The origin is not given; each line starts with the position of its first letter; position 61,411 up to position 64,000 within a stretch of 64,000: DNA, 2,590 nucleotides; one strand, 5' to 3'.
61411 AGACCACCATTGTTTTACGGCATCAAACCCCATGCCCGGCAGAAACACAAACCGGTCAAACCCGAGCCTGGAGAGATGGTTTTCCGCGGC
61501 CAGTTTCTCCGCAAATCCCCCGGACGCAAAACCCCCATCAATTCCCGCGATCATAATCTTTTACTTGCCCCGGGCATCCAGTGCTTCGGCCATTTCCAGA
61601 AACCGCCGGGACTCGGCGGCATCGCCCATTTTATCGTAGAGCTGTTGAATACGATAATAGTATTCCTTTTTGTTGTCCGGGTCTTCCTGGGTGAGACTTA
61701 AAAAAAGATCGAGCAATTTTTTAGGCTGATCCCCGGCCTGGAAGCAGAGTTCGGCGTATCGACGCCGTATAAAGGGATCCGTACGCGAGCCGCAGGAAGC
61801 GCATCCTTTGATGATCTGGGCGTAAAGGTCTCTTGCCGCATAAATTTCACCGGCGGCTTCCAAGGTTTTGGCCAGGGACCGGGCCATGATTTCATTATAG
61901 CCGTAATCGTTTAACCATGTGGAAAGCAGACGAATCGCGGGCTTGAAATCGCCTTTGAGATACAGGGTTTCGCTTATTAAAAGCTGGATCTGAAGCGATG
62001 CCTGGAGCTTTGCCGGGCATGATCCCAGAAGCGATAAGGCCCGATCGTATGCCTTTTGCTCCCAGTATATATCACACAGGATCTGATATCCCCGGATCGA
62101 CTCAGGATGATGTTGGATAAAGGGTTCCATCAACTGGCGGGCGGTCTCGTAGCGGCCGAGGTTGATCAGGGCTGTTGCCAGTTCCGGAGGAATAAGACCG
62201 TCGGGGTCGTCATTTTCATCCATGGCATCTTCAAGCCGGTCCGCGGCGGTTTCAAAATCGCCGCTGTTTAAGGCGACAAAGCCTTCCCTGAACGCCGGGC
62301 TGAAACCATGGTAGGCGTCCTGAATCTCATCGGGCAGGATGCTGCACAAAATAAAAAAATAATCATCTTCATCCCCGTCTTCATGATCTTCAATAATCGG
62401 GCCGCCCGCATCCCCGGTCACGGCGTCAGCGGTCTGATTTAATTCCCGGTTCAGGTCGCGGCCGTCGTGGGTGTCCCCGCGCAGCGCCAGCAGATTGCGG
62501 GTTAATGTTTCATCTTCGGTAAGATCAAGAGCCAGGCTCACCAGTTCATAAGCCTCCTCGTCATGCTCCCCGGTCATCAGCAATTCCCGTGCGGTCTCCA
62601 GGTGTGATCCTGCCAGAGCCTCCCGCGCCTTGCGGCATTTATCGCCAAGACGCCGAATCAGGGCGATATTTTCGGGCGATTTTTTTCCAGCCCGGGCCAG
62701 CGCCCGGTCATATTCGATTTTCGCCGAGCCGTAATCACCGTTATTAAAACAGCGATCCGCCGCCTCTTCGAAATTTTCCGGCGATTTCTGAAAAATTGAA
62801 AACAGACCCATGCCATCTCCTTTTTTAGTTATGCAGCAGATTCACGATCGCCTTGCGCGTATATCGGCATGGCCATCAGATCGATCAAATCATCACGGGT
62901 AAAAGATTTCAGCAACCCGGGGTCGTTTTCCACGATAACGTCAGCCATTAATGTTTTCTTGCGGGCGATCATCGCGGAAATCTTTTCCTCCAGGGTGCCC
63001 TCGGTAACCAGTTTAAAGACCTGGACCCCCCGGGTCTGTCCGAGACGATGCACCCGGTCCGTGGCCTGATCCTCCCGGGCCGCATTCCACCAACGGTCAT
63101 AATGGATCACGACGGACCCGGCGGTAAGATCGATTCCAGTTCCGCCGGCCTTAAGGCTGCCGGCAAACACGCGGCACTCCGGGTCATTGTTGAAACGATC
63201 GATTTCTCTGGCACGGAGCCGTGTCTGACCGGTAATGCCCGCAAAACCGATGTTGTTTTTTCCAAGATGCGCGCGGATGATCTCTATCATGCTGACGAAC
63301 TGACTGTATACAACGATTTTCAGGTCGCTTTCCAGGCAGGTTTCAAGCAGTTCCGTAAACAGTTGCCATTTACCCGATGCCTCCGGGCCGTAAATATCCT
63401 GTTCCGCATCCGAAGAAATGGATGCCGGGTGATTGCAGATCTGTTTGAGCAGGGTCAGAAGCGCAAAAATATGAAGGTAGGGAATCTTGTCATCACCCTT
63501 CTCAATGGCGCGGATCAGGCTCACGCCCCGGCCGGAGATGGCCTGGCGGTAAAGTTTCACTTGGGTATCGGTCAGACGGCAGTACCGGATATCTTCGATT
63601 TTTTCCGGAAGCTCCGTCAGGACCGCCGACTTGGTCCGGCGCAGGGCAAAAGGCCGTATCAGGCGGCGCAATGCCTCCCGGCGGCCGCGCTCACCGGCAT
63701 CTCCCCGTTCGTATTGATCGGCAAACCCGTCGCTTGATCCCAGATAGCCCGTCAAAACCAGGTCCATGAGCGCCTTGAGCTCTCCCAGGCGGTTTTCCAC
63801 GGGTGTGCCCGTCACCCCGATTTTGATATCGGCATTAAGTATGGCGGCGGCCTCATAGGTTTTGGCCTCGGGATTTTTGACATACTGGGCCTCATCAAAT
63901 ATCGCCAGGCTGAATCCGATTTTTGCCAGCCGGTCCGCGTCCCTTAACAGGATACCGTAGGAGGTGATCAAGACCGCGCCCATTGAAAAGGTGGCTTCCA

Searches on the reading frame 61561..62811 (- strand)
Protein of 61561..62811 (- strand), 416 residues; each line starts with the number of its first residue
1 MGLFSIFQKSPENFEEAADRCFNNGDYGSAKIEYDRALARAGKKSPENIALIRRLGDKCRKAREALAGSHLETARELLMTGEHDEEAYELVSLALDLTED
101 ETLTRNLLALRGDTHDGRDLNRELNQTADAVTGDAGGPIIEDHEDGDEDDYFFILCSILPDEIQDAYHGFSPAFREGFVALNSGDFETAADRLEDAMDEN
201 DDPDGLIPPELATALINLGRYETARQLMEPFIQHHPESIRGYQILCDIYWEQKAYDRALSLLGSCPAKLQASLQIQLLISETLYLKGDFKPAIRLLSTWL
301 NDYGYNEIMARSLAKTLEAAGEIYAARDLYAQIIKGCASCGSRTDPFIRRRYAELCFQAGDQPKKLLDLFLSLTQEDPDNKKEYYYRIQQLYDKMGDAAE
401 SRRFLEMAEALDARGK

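Call 10: search_protein_families(library=pfam, proteins=[window:61561-62811:-])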
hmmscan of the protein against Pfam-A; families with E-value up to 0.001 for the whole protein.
window:61561-62811:- (416 aa): 8 families
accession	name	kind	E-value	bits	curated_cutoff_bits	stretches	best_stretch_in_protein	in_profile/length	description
PF13428.12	TPR_14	-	7.4e-13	48.2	23.5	0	211-246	7-42/44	Tetratricopeptide repeat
PF14559.12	TPR_19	-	8.6e-11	42.4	25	1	181-237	2-57/68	Tetratricopeptide repeat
PF13432.12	TPR_16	-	2e-07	31.7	32.7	0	211-260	3-52/65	Tetratricopeptide repeat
PF07719.23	TPR_2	-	1.5e-05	25.1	27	0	17-40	7-30/34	Tetratricopeptide repeat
PF12895.13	ANAPC3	-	4.1e-05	24.2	27.2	0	211-264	29-81/82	Anaphase-promoting complex, cyclosome, subunit 3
PF13424.12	TPR_12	-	0.00011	22.7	30.1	0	22-77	14-74/77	Tetratricopeptide repeat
PF20308.4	TPR-S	-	0.00079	20.4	27.6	0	185-237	1-52/102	Tetratricopeptide Repeats-Sensor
PF22860.2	DUF7017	-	0.00094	19.6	27.5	0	211-295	7-93/141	Domain of unknown function (DUF7017)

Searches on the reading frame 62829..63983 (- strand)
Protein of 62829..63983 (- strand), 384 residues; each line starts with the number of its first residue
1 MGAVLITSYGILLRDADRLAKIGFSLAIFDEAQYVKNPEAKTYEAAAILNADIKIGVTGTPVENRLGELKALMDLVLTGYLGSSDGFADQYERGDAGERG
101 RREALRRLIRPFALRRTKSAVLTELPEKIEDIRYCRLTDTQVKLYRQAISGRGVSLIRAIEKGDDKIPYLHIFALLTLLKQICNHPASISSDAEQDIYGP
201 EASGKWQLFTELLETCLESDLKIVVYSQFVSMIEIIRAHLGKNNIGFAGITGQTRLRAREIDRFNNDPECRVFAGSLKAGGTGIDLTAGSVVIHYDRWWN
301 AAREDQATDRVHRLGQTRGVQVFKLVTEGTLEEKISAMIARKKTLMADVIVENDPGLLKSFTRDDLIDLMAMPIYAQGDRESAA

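Call 10: search_protein_families(library=pfam, proteins=[window:62829-63983:-])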
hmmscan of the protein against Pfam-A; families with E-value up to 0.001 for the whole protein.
window:62829-63983:- (384 aa): 2 families
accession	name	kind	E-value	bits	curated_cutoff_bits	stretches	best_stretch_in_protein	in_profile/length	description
PF00176.29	SNF2-rel_dom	-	1.4e-35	123.3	24.9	1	4-187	106-289/290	SNF2-related domain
PF00271.37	Helicase_C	-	1e-15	58.4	23.5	1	207-315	4-110/110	Helicase conserved C-terminal domain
